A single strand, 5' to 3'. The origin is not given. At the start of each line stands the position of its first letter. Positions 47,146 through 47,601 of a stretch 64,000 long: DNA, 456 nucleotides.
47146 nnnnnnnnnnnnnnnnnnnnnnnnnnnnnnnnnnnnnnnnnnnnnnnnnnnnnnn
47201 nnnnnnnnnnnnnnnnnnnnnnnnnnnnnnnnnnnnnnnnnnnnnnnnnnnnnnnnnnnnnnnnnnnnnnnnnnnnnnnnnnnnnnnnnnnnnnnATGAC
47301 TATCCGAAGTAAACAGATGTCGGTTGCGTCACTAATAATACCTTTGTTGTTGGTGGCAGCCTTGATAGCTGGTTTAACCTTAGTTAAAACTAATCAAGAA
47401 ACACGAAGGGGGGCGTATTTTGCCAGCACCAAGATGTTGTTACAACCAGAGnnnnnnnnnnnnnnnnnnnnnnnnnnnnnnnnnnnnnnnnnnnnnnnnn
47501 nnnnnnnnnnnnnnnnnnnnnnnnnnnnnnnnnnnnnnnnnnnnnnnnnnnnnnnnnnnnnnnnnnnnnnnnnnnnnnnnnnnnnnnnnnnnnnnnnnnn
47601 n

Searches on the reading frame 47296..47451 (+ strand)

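Call 17: search_protein_families(library=ncbifam, proteins=[window:47296-47451:+], max_evalue=10)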
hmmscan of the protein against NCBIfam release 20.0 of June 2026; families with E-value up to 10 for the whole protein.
seq(52 aa): 1 family
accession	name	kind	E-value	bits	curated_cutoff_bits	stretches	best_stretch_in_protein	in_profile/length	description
NF040516.1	CapE_47_fam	domain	0.097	12.6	35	1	12-31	6-25/39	CapE family protein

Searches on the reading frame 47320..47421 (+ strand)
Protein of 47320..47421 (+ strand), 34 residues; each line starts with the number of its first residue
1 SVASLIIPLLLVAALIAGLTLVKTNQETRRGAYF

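Call 40: search_protein_representatives(alignment_id=A4)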
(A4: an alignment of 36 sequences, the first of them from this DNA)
Query: 36 sequences, 34 profile positions. Proteins with E-value up to 0.001 (for the whole library): 329; up to 1e-10: 0; up to 1e-30: 0. The best 150 are listed.
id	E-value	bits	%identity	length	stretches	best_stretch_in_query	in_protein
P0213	2.7e-10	55.8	-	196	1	1-34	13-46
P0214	2.4e-09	52.8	-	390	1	1-34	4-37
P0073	4.0e-09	52.1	-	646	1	2-33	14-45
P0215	4.9e-09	51.8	-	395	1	1-33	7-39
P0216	6.1e-09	51.5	-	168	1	1-34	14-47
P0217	6.9e-09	51.3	-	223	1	1-34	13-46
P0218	9.4e-09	50.9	-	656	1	1-33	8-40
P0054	9.6e-09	50.9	-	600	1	1-34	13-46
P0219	1.1e-08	50.7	-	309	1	1-34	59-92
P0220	1.1e-08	50.7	-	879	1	1-34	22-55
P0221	1.2e-08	50.5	-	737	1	1-33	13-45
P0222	1.8e-08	50.0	-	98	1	2-34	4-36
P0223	3.1e-08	49.3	-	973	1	2-34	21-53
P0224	3.4e-08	49.1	-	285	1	1-33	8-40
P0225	4.0e-08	48.9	-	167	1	1-33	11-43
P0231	5.3e-08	48.5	-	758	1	1-34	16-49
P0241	1.6e-07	47.0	-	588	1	2-34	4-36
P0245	2.3e-07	46.5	-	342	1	2-34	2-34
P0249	3.8e-07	45.8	-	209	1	2-34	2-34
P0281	4.3e-06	42.4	-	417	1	1-33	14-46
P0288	5.9e-06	42.0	-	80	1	2-32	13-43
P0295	8.7e-06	41.5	-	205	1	2-34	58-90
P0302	1.1e-05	41.1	-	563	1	5-33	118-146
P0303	1.1e-05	41.1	-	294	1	1-33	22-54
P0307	1.3e-05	40.9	-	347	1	5-33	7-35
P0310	1.6e-05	40.6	-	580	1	4-33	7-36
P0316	1.7e-05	40.5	-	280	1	1-33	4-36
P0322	2.2e-05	40.2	-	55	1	3-34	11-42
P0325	2.4e-05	40.0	-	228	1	2-33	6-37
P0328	2.5e-05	40.0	-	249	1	3-34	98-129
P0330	2.7e-05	39.9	-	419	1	2-34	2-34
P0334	2.9e-05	39.8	-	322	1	3-33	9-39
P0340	3.9e-05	39.4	-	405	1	6-33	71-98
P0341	4.1e-05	39.3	-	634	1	4-33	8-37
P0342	4.3e-05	39.2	-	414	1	5-34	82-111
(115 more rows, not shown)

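Call 44: list_cluster_members(proteins=[P0295, P0302, P0325, P0328, P0334, P0340, P0342, P0307, P0316, P0288])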
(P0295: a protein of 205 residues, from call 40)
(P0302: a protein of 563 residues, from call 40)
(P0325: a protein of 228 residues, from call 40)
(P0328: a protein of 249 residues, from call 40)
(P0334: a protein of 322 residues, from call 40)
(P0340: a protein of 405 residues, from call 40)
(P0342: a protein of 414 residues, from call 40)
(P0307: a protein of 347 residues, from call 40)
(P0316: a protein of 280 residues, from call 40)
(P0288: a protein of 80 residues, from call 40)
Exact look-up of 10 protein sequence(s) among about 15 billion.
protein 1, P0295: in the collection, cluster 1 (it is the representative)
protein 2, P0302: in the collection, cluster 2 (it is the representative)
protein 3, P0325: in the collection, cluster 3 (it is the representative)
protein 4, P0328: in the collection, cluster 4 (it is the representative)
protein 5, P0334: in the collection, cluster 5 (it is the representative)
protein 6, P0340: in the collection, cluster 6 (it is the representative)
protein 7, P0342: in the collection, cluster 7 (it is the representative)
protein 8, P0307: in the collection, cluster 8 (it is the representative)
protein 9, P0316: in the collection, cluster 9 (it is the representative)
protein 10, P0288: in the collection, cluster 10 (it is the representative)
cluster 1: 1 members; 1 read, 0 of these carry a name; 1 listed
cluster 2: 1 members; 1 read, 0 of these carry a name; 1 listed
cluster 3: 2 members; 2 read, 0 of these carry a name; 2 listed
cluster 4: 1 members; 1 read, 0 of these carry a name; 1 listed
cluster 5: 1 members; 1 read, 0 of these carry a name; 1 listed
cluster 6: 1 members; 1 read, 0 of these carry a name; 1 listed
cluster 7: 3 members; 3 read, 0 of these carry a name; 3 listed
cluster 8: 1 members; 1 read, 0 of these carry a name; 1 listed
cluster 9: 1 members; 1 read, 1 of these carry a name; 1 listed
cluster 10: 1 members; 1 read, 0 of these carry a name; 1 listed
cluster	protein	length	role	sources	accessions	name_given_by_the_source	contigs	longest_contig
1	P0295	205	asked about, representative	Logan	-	-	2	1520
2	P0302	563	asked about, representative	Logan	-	-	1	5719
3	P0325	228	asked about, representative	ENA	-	-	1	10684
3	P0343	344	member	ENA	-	-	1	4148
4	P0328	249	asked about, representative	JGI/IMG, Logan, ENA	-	-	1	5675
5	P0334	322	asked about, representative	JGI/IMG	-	-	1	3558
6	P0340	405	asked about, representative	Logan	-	-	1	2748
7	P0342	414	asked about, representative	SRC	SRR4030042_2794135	-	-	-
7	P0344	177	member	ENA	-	-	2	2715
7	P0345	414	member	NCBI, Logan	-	-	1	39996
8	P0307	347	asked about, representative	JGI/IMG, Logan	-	-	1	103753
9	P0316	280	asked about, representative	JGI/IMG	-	hypothetical protein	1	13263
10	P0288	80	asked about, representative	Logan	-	-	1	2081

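Call 45: find_encoding_contigs(protein=P0307, flank=10000, max_places=3)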
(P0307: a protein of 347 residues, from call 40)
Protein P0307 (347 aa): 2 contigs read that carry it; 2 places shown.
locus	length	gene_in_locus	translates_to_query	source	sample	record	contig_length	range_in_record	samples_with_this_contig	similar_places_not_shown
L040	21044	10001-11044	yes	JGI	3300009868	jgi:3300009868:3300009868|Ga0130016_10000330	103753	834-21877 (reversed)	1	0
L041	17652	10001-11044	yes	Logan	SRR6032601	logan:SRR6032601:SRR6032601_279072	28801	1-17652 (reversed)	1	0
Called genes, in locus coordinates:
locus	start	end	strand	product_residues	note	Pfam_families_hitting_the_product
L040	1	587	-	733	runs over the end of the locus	PF01138:RNase_PH, PF03725:RNase_PH_C (weak), PF01138:RNase_PH, PF00013:KH_1, PF00575:S1, PF23459:S1_RRP5 (weak)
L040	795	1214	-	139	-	PF00312:Ribosomal_S15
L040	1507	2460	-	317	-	PF01368:DHH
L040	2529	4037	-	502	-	PF00009:GTP_EFTU, PF02421:FeoB_N (weak), PF01926:MMR_HSR1, PF08477:Roc (faint), PF22042:EF-G_D2, PF11987:IF-2, PF03144:GTP_EFTU_D2 (weak)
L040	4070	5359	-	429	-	PF08529:NusA_N, PF13184:KH_NusA_1st, PF26594:KH_NusA_2nd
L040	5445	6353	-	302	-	PF00226:DnaJ, PF01556:DnaJ_C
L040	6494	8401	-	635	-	PF00012:HSP70, PF06723:MreB_Mbl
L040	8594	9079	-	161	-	PF01025:GrpE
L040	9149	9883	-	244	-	PF03444:WHD_HrcA (weak), PF01628:HrcA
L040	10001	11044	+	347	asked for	PF17963:Big_9, PF17892:Cadherin_5 (weak), PF17936:Big_6 (weak), PF19077:Big_13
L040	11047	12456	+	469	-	PF01229:Glyco_hydro_39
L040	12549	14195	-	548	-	PF01554:MatE (weak), PF03023:MurJ, PF13440:Polysacc_synt_3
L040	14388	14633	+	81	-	PF01649:Ribosomal_S20p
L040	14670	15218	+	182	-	PF05137:PilN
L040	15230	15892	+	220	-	PF04350:PilO (weak)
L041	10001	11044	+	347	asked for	PF17963:Big_9, PF17892:Cadherin_5 (weak), PF17936:Big_6 (weak), PF19077:Big_13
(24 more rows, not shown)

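Call 50: search_protein_families(library=pfam, alignment_id=A5, max_evalue=0.001)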
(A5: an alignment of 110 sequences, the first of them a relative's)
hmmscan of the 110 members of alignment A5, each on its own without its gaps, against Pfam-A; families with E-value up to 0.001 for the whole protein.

A. member 1, P0213 (196 aa): 0 families

B. families by the number of members that match (of 110 scanned): 18 families
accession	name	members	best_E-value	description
PF00963.24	Cohesin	19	3.5e-11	Cohesin domain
PF00404.24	Dockerin_1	18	1.2e-09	Dockerin type I domain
PF02368.24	Big_2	1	1.8e-17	Bacterial Ig-like domain (group 2)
PF19077.6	Big_13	1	4.1e-14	Bacterial Ig-like domain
PF18998.6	Flg_new_2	1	1.3e-12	Divergent InlB B-repeat domain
PF17963.7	Big_9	1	5.1e-08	Bacterial Ig domain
PF17892.7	Cadherin_5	1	7.2e-07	Cadherin-like domain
PF17936.7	Big_6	1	3.5e-06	Bacterial Ig domain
PF14339.12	DUF4394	1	2e-05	Domain of unknown function (DUF4394)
PF22359.2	Big-like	1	2.1e-05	Bacterial Ig-like domain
PF13128.11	DUF3954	1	3.9e-05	Protein of unknown function (DUF3954)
PF00041.27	fn3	1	5.9e-05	Fibronectin type III domain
PF17557.7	Conotoxin_I2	1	8.8e-05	I2-superfamily conotoxins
PF01471.23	PG_binding_1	1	0.00012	Putative peptidoglycan binding domain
PF23416.1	DUF7107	1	0.00013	Domain of unknown function (DUF7107)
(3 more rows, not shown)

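Call 56: list_cluster_members(proteins=[P0231, P0241, P0245, P0249, P0281, P0303, P0310, P0322, P0330, P0341])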
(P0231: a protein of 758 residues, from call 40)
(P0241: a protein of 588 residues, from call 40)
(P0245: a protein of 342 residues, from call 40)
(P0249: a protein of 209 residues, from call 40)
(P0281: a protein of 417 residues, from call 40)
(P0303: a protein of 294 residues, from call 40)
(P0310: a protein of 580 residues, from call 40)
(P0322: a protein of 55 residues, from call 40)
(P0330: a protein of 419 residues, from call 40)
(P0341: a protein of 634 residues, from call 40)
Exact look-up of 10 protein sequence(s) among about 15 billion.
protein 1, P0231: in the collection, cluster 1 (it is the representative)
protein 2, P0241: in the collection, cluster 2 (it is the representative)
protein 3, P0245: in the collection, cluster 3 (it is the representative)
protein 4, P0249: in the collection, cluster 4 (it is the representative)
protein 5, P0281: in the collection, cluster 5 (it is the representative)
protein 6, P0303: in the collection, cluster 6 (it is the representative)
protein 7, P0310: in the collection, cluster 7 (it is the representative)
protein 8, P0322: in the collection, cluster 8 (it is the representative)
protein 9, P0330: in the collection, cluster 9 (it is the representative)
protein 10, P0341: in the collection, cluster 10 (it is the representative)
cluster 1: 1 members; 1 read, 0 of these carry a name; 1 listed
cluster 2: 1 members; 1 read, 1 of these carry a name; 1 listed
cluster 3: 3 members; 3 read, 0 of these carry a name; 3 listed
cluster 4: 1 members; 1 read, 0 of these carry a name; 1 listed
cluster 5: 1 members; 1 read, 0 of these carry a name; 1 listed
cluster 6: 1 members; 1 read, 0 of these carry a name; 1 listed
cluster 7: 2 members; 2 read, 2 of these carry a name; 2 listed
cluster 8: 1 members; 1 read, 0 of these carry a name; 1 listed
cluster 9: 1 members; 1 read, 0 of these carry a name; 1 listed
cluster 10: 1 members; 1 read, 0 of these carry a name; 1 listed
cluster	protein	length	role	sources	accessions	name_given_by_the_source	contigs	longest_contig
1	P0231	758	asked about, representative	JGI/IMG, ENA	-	-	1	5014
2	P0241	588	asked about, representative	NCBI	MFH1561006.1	MAG: hypothetical protein ABID04_00275 [Patescibacteria group bacterium]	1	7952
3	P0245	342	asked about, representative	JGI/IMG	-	-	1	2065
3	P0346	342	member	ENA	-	-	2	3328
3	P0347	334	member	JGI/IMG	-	-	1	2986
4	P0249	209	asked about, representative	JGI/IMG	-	-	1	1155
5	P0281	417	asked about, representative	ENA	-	-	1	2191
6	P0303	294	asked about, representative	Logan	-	-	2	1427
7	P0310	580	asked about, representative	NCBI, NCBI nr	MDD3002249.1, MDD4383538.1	MAG: hypothetical protein PHD49_05345 [Candidatus Shapirobacteria bacterium] | hypothetical protein [Candidatus Shapirobacteria bacterium]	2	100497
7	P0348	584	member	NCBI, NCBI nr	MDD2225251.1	MAG: hypothetical protein PHP97_03755 [Candidatus Shapirobacteria bacterium] | hypothetical protein [Candidatus Shapirobacteria bacterium]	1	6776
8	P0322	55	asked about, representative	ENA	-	-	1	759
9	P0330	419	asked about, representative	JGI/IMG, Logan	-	-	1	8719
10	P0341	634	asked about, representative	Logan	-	-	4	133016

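Call 59: find_encoding_contigs(protein=P0341, flank=10000, max_places=2)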
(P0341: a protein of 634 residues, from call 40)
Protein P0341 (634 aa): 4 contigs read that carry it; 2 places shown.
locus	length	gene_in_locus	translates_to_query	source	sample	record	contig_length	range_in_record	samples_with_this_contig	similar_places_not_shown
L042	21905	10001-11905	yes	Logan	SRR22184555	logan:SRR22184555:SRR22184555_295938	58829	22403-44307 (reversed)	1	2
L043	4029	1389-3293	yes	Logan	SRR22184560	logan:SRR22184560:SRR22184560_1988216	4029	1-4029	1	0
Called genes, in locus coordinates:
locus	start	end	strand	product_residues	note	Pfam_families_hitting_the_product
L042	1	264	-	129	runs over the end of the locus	-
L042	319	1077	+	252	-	PF00557:Peptidase_M24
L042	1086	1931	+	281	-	PF00763:THF_DHG_CYH, PF02882:THF_DHG_CYH_C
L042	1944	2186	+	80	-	PF13192:Thioredoxin_3 (weak)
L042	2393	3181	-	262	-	PF01026:TatD_DNase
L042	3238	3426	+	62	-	-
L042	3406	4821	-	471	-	PF00133:tRNA-synt_1, PF01406:tRNA-synt_1e, PF09334:tRNA-synt_1g, PF00133:tRNA-synt_1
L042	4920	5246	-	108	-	PF01649:Ribosomal_S20p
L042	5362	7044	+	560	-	PF03023:MurJ, PF01554:MatE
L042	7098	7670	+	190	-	PF05137:PilN (weak)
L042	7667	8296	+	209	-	-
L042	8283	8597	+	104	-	-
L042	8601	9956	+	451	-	PF19077:Big_13 (faint)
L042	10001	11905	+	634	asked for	-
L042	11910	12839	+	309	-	PF01040:UbiA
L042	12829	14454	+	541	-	PF02366:PMT (weak), PF13231:PMT_2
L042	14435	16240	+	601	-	PF13231:PMT_2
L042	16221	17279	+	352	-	PF01370:Epimerase, PF02719:Polysacc_synt_2, PF04321:RmlD_sub_bind, PF01073:3Beta_HSD, PF13460:NAD_binding_10, PF16363:GDP_Man_Dehyd, PF07993:NAD_binding_4 (weak)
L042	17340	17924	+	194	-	PF01569:PAP2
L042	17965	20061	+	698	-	PF10060:DUF2298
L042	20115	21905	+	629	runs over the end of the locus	PF00580:UvrD-helicase, PF13245:AAA_19, PF13604:AAA_30 (faint), PF01443:Viral_helicase1 (faint), PF13361:UvrD_C, PF13538:UvrD_C_2 (faint)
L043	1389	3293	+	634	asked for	-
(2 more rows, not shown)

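Call 60: find_encoding_contigs(protein=P0310, flank=10000, max_places=2)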
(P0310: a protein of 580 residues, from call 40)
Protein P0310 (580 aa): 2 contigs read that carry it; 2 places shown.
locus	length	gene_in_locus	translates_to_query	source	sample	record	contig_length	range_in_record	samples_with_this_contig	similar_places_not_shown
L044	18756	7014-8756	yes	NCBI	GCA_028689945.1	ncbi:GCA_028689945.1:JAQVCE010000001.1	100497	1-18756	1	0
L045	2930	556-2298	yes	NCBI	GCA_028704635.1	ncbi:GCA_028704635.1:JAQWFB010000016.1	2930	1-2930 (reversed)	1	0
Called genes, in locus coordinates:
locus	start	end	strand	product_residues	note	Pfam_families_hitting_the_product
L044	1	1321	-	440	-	PF26449:DUF8128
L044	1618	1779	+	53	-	-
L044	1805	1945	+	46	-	-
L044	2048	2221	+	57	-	-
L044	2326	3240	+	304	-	PF00318:Ribosomal_S2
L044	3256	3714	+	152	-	PF00889:EF_TS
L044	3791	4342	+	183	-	PF01765:RRF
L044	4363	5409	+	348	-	PF02163:Peptidase_M50, PF04495:GRASP55_65 (weak), PF13180:PDZ_2, PF17820:PDZ_6 (weak)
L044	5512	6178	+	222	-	-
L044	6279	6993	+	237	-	-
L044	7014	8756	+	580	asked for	PF00404:Dockerin_1 (faint)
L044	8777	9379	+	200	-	-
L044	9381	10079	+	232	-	-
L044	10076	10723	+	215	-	PF16656:Pur_ac_phosph_N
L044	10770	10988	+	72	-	PF01165:Ribosomal_S21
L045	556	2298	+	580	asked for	PF00404:Dockerin_1 (faint)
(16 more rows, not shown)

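Call 63: search_protein_families(library=pfam, proteins=[P0307, P0316, P0334, P0341, P0343, L042:8601-9956:+], max_evalue=0.01)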
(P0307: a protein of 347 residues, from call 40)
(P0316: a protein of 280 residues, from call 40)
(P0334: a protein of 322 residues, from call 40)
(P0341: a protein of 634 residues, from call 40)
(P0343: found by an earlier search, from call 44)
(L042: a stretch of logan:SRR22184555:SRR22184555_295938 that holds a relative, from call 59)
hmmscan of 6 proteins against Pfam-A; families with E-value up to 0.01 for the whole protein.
P0307 (347 aa): 5 families
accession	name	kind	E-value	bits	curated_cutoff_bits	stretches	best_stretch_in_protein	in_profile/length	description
PF19077.6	Big_13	-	4.1e-14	53.4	27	1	228-301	24-100/102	Bacterial Ig-like domain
PF17963.7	Big_9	-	5.1e-08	34.1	23.6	1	225-300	15-89/89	Bacterial Ig domain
PF17892.7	Cadherin_5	-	7.2e-07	29.4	26.5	1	243-301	39-97/98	Cadherin-like domain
PF17936.7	Big_6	-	3.5e-06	27.6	27.6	1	224-295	6-76/83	Bacterial Ig domain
PF09136.16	Glucodextran_B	-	0.00093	19.5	27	1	217-300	3-80/83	Glucodextranase, domain B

P0316 (280 aa): 1 family
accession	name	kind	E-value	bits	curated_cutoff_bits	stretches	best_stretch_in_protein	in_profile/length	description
PF00963.24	Cohesin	-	1.1e-08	35.8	24.1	1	47-160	7-128/139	Cohesin domain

P0334 (322 aa): 1 family
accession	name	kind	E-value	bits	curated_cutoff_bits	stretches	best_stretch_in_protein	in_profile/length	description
PF00963.24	Cohesin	-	3.5e-11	43.9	24.1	1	49-161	7-125/139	Cohesin domain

P0341 (634 aa): 1 family
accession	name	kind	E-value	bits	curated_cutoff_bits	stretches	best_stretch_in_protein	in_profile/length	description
PF23985.1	DUF7308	-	0.0051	17.3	27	1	184-274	12-102/200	Domain of unknown function (DUF7308)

P0343 (344 aa): 3 families
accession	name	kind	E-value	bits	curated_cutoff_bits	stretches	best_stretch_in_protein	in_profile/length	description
PF00963.24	Cohesin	-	1.8e-10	41.6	24.1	1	47-175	6-137/139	Cohesin domain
PF19077.6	Big_13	-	2.3e-07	31.7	27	1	235-308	25-100/102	Bacterial Ig-like domain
PF09136.16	Glucodextran_B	-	0.0021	18.4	27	0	223-308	3-81/83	Glucodextranase, domain B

L042:8601-9956:+ (451 aa): 3 families
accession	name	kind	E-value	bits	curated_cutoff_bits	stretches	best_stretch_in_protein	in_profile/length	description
PF19077.6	Big_13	-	4.9e-06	27.4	27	1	280-343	28-92/102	Bacterial Ig-like domain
PF16656.11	Pur_ac_phosph_N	-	0.0039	18.2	30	1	47-126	7-93/93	Purple acid Phosphatase, N-terminal domain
PF00041.27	fn3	-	0.004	17.8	25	1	43-123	3-78/84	Fibronectin type III domain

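Call 66: search_protein_families(library=ncbifam, proteins=[P0307, P0316, P0334, P0341, P0343, L042:8601-9956:+], max_evalue=1)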
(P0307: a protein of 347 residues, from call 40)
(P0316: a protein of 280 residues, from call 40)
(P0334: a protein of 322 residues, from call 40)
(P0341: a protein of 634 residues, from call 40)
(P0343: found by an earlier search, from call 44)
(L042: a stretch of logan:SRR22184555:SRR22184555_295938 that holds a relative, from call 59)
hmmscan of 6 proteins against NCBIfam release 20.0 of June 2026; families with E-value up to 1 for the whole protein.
P0307 (347 aa): 8 families
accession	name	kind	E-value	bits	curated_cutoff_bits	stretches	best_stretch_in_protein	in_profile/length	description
NF033510.3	Ca_tandemer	repeat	1.6e-10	41.2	50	1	205-292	5-95/96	Ca2+-stabilized repeat-containing adhesin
NF040520.1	Ig_like_BLP2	equivalog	2.1e-08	32.8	750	1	227-311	534-619/730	Ig-like repeat protein Blp2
NF012211.1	tand_rpt_95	domain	1.2e-05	25.1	90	1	245-302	29-85/98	tandem-95 repeat protein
NF053819.1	EF0750_LPXTG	subfamily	0.015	15.8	47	1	277-342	32-100/105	EF2685/EF0750 family sortase-dependent surface protein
NF033707.1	T9SS_sortase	equivalog_domain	0.028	12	420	1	268-318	955-1004/1095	type IX secretion system sortase PorU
NF012196.1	Ig_like_ice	domain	0.033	14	50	1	235-282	56-106/108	Ig-like domain-containing protein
TIGR01167.1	LPXTG_anchor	domain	0.081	13.6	15.9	1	317-341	3-27/34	LPXTG cell wall anchor domain-containing protein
NF046005.2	near_gluc_PtsG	equivalog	0.93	9.8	45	0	3-55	5-56/85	MPN207a family PTS transporter accessory protein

P0316 (280 aa): 0 families

P0334 (322 aa): 0 families

P0341 (634 aa): 0 families

P0343 (344 aa): 2 families
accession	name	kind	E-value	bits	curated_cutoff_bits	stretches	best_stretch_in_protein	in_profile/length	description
NF040520.1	Ig_like_BLP2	equivalog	4.7e-06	25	750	1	226-316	527-615/730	Ig-like repeat protein Blp2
NF012211.1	tand_rpt_95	domain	0.1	12.6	90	1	249-321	25-95/98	tandem-95 repeat protein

L042:8601-9956:+ (451 aa): 1 family
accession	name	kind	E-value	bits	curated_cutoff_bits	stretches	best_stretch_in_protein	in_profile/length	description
TIGR03769.1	P_ac_wall_RPT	domain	0.16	12.6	30.9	0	324-351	11-37/41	TIGR03769 domain-containing protein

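Call 70: search_solved_structures(query=A4, max_evalue=10, show_alignments=3)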
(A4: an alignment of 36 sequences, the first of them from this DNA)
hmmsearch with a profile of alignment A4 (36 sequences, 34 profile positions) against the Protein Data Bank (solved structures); distinct sequences matched with E-value up to 10: 6.
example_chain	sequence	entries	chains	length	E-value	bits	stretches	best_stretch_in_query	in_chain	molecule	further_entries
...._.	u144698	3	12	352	0.012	18.6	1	1-30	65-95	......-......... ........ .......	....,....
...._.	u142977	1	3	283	0.6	13.2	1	2-29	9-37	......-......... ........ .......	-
7jna_A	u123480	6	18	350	0.8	12.8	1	2-29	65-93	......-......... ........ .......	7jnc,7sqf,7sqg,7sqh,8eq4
9hqn_A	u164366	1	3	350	1.8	11.7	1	2-29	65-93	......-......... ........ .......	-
8zlb_A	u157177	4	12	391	2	11.6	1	2-29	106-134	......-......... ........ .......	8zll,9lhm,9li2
9hqo_A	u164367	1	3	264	7.3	9.8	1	8-29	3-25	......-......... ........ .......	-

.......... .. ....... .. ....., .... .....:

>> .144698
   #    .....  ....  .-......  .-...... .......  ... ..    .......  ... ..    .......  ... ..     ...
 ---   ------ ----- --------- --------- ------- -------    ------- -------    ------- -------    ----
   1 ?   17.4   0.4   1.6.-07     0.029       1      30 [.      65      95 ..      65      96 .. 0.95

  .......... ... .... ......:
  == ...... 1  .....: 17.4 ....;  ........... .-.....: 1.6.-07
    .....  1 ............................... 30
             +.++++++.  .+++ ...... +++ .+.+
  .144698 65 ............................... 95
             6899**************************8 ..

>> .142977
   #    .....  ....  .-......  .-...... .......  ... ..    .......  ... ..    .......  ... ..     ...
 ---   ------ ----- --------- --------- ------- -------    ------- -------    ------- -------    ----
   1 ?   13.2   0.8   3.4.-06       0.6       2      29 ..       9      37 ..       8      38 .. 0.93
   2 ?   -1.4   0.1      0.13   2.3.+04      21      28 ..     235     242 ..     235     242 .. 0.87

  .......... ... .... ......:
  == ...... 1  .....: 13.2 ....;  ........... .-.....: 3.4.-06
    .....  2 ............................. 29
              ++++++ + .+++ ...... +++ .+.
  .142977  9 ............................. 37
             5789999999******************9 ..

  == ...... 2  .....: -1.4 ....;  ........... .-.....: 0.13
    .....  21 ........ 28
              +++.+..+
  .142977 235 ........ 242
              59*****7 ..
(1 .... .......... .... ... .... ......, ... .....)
